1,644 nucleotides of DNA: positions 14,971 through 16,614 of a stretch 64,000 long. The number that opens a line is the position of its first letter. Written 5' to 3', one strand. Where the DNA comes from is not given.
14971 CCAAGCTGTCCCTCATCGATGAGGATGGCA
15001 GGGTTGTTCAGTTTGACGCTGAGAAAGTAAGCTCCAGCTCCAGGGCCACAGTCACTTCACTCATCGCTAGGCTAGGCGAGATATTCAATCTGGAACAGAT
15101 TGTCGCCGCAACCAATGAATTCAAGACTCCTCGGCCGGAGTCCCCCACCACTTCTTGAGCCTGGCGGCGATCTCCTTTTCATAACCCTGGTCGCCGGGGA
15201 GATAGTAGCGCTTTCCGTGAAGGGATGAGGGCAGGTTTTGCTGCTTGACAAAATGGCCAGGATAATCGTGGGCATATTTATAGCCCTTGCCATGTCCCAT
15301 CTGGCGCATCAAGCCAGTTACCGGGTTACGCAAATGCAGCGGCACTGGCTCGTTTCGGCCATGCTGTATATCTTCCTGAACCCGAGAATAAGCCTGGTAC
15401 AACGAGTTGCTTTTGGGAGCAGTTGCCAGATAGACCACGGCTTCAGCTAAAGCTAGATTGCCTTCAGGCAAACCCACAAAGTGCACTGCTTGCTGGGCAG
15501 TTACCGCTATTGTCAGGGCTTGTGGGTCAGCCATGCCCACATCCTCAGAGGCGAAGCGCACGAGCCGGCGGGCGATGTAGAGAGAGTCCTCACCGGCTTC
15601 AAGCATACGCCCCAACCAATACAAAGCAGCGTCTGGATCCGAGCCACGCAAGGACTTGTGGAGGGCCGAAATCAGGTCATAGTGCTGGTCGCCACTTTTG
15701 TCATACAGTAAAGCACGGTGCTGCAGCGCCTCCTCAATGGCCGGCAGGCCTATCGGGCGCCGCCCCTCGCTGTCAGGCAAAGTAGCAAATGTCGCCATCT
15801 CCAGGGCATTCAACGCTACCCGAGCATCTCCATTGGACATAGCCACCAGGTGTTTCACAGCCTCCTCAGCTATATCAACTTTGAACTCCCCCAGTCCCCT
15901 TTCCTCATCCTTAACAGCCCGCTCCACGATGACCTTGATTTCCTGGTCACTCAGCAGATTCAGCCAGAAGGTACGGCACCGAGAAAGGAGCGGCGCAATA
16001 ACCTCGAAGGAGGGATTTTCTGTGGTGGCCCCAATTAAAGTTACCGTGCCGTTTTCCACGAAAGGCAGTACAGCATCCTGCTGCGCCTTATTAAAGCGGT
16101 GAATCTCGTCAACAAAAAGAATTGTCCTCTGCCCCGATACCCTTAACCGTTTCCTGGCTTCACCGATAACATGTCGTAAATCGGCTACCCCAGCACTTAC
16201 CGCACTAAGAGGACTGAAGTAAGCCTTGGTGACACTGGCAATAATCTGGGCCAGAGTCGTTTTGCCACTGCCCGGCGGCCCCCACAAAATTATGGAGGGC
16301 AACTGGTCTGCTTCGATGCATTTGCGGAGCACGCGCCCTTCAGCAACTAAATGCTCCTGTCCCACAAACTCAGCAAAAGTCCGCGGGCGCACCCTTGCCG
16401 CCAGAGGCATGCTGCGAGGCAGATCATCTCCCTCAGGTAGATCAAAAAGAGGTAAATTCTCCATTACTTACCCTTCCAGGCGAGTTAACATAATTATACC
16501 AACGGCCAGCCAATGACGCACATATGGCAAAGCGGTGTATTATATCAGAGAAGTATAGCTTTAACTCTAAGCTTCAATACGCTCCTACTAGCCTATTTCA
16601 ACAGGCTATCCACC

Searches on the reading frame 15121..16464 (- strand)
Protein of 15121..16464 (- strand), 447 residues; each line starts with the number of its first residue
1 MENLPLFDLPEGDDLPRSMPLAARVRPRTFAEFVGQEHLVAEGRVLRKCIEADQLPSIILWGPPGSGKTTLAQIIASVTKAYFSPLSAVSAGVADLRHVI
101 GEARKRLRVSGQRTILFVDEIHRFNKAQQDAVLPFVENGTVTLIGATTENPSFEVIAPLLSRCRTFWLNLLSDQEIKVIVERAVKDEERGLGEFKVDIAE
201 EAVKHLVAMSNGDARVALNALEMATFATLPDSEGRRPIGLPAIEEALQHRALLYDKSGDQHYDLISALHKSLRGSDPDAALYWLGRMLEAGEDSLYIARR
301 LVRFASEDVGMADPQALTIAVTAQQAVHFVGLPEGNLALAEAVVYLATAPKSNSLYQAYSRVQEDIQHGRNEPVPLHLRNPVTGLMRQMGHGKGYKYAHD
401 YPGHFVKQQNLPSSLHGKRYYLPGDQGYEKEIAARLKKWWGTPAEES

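Call 82: search_protein_families(library=pfam, proteins=[window:15121-16464:-], max_evalue=0.001)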
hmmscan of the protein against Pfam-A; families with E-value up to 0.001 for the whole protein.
window:15121-16464:- (447 aa): 11 families
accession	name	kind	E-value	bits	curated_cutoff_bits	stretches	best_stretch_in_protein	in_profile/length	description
PF12002.13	MgsA_C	-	3.7e-72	242.1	27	1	274-440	1-167/167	MgsA AAA+ ATPase C terminal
PF16193.11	AAA_assoc_2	-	5.7e-28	97.4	34.3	1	194-273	3-81/81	AAA C-terminal domain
PF05496.18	RuvB_N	-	1.5e-14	54.5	27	1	25-144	1-116/159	Holliday junction DNA helicase RuvB P-loop domain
PF00004.35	AAA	-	4.5e-14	53.4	21.2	1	58-164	1-124/131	ATPase family associated with various cellular activities (AAA)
PF13191.12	AAA_16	-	1.2e-06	29.6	32.6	0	33-83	2-55/167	AAA ATPase domain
PF07728.20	AAA_5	-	3.8e-06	27.4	22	1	58-147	2-101/139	AAA domain (dynein-related subfamily)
PF00158.32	Sigma54_activat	-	1.1e-05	25.7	20.2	0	112-151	93-132/168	Sigma-54 interaction domain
PF01078.27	Mg_chelatase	-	2.7e-05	24.1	20.3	0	57-78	24-45/207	Magnesium chelatase, subunit ChlI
PF07931.18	CPT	-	7.7e-05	23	22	1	58-198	4-142/172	Chloramphenicol phosphotransferase-like protein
PF13401.12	AAA_22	-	0.0001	23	27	0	57-75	7-25/130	AAA domain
PF13173.12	AAA_14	-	0.0005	20.5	27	1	58-168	5-120/129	AAA domain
